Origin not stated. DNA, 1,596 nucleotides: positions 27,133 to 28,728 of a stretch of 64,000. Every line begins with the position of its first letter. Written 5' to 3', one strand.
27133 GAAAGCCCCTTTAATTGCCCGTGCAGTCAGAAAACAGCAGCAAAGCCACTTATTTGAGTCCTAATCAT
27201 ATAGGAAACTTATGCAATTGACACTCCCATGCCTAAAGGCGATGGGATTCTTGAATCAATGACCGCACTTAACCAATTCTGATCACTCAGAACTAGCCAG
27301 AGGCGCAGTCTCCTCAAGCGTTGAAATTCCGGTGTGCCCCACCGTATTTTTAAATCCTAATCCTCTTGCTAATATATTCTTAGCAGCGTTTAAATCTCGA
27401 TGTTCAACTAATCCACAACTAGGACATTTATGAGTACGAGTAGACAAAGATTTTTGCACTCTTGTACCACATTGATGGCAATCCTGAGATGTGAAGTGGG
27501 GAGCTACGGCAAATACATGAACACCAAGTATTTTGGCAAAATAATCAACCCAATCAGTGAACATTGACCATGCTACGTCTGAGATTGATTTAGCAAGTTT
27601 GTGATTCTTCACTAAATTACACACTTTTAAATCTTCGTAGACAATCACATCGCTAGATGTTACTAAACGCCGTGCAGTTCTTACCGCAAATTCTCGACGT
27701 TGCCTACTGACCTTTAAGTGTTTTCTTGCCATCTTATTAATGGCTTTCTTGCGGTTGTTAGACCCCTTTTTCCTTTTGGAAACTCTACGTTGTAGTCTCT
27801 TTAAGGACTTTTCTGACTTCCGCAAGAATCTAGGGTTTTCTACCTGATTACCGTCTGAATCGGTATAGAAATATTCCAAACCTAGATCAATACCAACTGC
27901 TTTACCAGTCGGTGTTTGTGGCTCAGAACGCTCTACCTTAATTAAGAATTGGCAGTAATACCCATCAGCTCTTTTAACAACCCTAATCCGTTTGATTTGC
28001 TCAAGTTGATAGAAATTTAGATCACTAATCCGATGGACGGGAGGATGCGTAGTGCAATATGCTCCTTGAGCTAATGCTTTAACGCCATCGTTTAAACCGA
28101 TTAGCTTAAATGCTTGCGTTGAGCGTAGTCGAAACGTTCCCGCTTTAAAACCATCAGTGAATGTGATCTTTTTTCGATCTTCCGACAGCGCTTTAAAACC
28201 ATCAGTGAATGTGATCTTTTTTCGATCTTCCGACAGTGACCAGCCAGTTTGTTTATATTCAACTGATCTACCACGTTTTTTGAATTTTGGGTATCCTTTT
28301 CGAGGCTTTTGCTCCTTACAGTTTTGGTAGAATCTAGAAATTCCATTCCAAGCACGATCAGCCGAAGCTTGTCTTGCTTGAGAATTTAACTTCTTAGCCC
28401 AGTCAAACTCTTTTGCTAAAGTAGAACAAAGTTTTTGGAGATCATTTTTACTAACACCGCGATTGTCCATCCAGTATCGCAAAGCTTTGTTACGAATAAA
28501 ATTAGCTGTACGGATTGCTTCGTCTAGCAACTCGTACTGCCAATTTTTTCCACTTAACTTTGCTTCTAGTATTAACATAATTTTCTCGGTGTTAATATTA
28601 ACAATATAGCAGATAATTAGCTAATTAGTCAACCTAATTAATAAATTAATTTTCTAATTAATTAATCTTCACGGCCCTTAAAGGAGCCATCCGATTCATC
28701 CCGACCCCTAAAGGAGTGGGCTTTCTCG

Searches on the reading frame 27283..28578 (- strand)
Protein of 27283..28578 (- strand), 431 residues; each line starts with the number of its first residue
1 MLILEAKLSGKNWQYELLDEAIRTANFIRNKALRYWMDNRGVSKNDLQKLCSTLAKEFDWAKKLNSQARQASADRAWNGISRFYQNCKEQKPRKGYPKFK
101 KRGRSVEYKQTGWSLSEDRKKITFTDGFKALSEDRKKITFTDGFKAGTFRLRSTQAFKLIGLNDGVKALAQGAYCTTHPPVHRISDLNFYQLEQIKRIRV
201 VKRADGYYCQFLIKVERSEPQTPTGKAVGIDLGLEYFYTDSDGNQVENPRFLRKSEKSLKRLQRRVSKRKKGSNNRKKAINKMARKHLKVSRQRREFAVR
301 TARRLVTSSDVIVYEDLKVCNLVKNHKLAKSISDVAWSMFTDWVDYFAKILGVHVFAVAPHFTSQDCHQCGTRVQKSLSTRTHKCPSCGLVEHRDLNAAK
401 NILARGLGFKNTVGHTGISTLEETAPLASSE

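Call 23: search_protein_families(library=pfam, proteins=[window:27283-28578:-], max_evalue=0.001)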
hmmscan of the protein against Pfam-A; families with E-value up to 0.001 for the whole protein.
window:27283-28578:- (431 aa): 2 families
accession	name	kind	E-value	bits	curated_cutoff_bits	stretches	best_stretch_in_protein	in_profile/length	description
PF01385.25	OrfB_IS605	-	1e-29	103.6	30.5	1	210-325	1-119/120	Probable transposase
PF07282.18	Cas12f1-like_TNB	-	4e-21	75.4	26.3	1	337-402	1-60/60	Cas12f1-like, TNB domain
